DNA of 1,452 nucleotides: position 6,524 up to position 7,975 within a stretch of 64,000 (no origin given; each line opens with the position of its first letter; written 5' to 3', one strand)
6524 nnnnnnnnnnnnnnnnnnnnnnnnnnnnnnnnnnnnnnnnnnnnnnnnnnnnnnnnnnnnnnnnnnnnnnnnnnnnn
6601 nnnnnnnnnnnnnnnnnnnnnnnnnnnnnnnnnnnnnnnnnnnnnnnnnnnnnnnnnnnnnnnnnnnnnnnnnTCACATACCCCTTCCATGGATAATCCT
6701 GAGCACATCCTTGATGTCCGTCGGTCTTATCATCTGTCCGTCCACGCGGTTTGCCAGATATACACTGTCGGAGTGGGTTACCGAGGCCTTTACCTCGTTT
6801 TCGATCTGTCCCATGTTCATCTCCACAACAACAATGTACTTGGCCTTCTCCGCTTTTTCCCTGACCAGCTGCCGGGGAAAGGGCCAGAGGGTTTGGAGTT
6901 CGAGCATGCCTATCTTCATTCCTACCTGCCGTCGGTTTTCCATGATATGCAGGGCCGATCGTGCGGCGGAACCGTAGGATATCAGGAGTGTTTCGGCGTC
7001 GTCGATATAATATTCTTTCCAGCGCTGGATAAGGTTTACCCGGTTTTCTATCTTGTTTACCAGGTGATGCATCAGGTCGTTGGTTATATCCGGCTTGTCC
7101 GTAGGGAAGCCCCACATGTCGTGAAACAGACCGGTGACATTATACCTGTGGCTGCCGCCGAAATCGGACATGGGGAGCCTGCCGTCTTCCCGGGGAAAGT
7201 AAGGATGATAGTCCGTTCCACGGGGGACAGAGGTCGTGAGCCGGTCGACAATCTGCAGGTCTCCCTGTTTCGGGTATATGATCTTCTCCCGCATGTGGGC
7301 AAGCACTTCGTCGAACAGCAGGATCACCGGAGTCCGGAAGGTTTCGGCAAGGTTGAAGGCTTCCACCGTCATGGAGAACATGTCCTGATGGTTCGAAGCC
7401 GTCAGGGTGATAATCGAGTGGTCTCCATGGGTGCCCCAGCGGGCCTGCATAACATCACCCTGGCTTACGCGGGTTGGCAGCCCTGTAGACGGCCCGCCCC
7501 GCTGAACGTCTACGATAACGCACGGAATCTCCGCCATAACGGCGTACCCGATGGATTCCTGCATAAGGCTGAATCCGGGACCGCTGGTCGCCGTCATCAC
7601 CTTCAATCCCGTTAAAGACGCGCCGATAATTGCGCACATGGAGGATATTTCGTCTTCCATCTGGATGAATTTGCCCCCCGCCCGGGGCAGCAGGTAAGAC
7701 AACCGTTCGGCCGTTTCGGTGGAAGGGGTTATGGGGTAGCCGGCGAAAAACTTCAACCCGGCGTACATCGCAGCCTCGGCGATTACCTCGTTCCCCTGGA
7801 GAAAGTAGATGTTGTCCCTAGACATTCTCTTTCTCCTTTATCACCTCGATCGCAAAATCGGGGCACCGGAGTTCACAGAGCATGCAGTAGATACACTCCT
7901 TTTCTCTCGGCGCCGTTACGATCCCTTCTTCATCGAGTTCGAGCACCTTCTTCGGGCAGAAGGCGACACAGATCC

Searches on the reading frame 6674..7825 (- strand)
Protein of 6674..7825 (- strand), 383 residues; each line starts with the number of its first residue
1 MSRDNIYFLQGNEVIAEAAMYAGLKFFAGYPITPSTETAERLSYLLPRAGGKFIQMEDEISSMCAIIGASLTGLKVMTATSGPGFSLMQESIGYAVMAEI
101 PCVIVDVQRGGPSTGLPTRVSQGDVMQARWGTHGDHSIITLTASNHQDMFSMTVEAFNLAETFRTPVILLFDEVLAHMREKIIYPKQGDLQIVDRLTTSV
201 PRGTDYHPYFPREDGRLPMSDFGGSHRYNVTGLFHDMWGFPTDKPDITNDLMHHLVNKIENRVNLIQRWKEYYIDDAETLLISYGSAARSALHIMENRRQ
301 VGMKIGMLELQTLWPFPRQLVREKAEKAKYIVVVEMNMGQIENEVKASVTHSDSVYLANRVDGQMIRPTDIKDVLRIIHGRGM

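Call 10: search_protein_families(library=pfam, proteins=[window:6674-7825:-], max_evalue=0.00001)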
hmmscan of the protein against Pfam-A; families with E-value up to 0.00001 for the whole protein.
window:6674-7825:- (383 aa): 3 families
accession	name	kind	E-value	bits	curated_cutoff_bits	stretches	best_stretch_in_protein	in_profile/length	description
PF01855.24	POR_N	-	4.7e-67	226.5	27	1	17-203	1-184/231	Pyruvate flavodoxin/ferredoxin oxidoreductase, thiamine diP-bdg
PF17147.9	PFOR_II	-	3.9e-21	75.8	27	1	277-371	1-102/102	Pyruvate:ferredoxin oxidoreductase core domain II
PF02780.25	Transketolase_C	-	3.1e-07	30.8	25.9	1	277-350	10-85/124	Transketolase, C-terminal domain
